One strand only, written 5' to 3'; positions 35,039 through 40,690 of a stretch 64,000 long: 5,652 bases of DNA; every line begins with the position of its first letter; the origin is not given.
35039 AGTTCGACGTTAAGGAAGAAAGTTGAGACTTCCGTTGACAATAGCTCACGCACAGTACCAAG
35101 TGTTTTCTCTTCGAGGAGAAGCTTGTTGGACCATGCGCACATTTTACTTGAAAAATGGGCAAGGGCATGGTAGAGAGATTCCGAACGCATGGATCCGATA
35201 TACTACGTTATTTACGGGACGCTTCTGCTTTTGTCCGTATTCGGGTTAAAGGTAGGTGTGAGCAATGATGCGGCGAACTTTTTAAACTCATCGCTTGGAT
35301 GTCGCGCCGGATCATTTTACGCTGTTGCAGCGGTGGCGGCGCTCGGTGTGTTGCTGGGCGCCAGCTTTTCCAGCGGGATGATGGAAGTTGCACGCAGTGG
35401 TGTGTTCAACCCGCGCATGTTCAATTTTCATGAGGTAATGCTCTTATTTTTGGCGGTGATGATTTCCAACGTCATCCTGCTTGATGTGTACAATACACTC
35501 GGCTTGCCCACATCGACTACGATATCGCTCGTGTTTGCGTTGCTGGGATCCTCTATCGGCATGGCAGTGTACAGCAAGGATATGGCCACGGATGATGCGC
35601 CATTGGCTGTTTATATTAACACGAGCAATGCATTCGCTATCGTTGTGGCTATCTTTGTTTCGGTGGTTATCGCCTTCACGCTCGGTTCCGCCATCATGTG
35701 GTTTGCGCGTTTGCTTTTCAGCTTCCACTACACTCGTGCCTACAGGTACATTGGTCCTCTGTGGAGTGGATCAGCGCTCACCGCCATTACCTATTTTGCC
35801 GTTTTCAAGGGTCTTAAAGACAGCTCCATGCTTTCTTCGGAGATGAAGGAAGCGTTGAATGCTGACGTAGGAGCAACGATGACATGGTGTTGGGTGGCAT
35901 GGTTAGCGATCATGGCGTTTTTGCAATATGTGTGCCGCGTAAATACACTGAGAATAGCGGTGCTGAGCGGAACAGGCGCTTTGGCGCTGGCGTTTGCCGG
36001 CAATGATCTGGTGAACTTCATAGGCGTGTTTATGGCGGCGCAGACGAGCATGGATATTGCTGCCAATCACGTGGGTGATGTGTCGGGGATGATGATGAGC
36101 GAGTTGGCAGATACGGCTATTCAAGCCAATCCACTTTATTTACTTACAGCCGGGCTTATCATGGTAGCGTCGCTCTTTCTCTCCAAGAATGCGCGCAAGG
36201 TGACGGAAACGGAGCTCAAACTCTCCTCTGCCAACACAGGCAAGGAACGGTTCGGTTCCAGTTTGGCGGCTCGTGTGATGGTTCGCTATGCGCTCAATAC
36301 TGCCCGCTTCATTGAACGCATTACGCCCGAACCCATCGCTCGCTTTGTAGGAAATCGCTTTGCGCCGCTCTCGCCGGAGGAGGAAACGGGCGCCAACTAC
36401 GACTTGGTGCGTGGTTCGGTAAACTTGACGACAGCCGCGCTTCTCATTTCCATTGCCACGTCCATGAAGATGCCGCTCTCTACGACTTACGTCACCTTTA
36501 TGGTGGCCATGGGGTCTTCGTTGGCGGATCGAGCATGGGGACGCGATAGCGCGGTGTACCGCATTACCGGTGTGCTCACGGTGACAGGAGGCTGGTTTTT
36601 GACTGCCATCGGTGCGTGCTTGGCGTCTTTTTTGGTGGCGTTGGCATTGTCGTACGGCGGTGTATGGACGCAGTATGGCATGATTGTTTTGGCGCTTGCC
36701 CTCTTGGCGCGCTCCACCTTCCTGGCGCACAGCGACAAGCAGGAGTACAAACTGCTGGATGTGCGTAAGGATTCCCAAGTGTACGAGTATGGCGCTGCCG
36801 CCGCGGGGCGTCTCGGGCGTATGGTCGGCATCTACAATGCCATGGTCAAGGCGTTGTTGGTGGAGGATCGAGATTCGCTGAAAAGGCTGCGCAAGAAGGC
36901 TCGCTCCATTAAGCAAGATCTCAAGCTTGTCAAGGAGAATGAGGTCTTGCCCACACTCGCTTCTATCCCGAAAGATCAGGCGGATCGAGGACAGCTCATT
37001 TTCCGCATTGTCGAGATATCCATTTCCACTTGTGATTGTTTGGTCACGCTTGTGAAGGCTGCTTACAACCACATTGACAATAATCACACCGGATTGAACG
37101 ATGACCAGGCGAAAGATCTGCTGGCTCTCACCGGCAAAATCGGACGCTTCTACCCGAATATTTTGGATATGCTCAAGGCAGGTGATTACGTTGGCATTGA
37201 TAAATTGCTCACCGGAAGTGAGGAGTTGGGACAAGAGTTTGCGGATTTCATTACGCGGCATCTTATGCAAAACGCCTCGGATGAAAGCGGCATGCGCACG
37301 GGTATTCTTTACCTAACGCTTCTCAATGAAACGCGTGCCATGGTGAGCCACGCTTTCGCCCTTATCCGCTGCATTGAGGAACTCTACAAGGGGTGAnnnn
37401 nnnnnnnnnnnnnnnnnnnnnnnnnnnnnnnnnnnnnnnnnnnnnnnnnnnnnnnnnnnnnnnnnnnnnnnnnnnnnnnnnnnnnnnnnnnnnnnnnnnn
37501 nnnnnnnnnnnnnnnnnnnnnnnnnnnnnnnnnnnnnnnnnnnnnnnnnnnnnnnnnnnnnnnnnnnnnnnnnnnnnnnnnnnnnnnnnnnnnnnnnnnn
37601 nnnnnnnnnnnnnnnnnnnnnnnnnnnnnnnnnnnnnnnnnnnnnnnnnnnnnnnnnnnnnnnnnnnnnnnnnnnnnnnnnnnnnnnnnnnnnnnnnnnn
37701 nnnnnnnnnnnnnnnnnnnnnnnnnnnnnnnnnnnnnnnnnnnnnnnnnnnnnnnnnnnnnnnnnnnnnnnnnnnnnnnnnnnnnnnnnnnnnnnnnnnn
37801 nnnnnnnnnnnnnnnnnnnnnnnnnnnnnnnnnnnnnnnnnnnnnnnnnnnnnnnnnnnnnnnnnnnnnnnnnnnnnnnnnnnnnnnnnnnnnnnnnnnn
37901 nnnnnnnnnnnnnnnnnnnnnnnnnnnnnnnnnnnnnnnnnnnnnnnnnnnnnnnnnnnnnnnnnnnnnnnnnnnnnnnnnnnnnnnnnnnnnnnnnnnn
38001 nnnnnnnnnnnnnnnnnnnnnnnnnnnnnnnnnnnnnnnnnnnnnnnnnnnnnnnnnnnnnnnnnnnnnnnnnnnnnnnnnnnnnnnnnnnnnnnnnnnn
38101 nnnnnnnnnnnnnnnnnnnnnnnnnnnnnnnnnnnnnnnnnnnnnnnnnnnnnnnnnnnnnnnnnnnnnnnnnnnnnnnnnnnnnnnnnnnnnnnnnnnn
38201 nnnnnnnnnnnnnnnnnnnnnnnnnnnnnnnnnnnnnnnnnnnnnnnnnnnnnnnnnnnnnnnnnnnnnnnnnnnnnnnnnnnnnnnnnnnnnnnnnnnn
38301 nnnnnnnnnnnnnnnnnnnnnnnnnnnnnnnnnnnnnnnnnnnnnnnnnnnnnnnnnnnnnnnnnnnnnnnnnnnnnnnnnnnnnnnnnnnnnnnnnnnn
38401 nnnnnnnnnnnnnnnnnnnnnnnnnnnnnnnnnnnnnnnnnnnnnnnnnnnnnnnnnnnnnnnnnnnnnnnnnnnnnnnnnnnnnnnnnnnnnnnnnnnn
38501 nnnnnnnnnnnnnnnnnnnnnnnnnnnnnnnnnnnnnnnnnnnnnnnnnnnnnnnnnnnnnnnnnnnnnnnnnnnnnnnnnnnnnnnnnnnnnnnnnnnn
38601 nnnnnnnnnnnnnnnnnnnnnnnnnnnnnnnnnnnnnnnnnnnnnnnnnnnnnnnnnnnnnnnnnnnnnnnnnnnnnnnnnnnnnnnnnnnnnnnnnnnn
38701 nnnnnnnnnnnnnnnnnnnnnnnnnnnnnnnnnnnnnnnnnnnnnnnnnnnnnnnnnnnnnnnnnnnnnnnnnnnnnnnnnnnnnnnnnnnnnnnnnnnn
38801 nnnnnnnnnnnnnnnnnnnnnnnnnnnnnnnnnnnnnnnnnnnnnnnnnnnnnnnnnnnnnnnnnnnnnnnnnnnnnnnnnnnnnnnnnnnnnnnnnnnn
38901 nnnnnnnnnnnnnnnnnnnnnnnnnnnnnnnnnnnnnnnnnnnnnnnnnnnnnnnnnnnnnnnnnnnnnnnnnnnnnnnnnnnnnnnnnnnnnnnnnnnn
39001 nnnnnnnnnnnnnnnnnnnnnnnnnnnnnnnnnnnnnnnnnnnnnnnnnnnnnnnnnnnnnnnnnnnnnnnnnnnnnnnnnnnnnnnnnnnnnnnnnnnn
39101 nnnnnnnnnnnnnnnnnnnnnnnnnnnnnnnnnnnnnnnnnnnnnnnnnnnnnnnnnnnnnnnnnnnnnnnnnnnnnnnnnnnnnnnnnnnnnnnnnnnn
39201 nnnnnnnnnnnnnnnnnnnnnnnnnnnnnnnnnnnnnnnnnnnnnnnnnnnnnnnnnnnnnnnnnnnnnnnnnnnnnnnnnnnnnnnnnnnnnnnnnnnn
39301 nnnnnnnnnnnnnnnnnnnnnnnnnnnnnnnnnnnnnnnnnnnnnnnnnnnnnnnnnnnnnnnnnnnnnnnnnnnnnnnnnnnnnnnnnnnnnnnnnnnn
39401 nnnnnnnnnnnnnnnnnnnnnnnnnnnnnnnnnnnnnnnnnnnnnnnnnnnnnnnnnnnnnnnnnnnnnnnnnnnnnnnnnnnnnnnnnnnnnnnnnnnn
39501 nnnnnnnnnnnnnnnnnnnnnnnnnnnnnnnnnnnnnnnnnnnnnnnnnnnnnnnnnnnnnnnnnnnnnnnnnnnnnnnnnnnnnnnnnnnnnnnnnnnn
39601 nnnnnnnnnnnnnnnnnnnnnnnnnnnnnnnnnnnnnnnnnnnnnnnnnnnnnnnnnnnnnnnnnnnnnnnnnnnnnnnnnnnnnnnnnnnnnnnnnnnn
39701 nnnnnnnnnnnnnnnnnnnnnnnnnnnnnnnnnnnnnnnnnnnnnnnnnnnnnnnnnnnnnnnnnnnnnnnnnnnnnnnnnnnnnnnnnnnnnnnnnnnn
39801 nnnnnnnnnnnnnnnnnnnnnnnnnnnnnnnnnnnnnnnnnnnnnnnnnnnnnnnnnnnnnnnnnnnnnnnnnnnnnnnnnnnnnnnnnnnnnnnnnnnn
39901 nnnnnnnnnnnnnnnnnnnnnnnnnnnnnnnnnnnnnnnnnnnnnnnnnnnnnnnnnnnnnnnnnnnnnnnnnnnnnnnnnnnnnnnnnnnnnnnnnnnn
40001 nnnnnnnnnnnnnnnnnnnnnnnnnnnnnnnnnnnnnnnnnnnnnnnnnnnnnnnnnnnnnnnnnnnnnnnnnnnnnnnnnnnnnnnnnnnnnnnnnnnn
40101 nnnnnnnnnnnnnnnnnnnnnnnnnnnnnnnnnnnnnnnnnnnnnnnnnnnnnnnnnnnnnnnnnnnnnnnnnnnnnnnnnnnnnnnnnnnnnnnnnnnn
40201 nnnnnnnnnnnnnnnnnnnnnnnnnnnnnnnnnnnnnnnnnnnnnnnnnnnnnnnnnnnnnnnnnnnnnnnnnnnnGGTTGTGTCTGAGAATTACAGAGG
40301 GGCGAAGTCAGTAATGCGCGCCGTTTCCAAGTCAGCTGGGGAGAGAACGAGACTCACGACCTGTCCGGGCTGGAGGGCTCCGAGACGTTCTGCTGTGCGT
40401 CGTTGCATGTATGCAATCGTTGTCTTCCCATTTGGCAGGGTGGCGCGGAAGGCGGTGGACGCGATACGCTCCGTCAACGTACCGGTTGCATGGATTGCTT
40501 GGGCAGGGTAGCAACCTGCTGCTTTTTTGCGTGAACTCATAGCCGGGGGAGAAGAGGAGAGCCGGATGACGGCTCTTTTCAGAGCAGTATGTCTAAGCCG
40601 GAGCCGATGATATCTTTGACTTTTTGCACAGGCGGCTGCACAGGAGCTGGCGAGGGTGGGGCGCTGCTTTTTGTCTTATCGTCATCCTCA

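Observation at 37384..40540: Putative RNA-repair/processing operon: two RlaP-like nucleotidyltransferases joined to an exonuclease, trmL and an IF-1-like gene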

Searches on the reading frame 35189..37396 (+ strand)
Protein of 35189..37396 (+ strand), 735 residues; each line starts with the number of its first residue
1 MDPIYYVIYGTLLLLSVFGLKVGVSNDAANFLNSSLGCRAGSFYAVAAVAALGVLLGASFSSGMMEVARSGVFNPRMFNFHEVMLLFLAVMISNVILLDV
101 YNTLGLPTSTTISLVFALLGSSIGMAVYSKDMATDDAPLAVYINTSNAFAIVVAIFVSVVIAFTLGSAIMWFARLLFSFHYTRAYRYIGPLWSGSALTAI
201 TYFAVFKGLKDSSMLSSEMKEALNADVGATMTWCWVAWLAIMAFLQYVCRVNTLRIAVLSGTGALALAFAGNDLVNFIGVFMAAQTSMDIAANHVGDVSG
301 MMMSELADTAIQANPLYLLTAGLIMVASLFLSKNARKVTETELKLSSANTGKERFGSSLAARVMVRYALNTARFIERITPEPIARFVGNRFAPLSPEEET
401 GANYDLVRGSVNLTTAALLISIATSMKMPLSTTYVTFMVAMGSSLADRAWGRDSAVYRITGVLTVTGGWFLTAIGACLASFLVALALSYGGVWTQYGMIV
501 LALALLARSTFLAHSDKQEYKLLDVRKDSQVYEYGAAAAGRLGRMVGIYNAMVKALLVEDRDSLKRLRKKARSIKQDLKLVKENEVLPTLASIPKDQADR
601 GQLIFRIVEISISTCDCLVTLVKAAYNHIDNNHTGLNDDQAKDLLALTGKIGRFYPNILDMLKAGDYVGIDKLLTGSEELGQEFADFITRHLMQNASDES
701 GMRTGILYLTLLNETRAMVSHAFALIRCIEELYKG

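Call 4: search_protein_families(library=pfam, proteins=[window:35189-37396:+], max_evalue=0.01)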
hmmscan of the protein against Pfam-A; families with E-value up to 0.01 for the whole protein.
window:35189-37396:+ (735 aa): 1 family
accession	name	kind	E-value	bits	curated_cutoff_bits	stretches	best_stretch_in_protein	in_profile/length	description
PF01384.25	PHO4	-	1.9e-21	76.9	33.7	2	26-324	4-253/350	Phosphate transporter family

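Call 5: search_protein_families(library=ncbifam, proteins=[window:35189-37396:+], max_evalue=0.01)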
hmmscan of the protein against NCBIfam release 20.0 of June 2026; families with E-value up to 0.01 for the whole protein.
window:35189-37396:+ (735 aa): 0 families

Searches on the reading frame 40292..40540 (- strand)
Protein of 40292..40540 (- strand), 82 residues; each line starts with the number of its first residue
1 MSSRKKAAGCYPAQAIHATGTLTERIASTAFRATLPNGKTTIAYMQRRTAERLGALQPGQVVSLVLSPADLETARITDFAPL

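Call 4: search_protein_families(library=pfam, proteins=[window:40292-40540:-], max_evalue=0.01)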
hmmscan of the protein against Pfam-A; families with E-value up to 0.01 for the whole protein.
window:40292-40540:- (82 aa): 1 family
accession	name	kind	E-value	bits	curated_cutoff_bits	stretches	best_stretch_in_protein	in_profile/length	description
PF01176.25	eIF-1a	-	0.00032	20.7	30.2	1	20-77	5-62/64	Translation initiation factor 1A / IF-1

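Call 5: search_protein_families(library=ncbifam, proteins=[window:40292-40540:-], max_evalue=0.01)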
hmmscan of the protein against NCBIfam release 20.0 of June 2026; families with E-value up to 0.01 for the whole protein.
window:40292-40540:- (82 aa): 1 family
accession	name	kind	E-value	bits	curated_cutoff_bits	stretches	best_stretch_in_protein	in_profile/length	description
TIGR00008.1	infA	equivalog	1.3e-06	28.3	61.15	1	14-77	3-66/69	translation initiation factor IF-1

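Call 6: search_protein_families(library=padloc, proteins=[window:40292-40540:-], max_evalue=0.1)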
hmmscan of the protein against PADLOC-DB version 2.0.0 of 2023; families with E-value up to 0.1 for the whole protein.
window:40292-40540:- (82 aa): 0 families

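Call 7: search_protein_families(library=phrogs, proteins=[window:40292-40540:-], max_evalue=0.01)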
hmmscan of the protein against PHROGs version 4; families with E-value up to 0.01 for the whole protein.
window:40292-40540:- (82 aa): 1 family
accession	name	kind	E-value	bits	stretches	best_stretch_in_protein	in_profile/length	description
phrog_30201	-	unknown function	0.00026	21.8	1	15-77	6-68/88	-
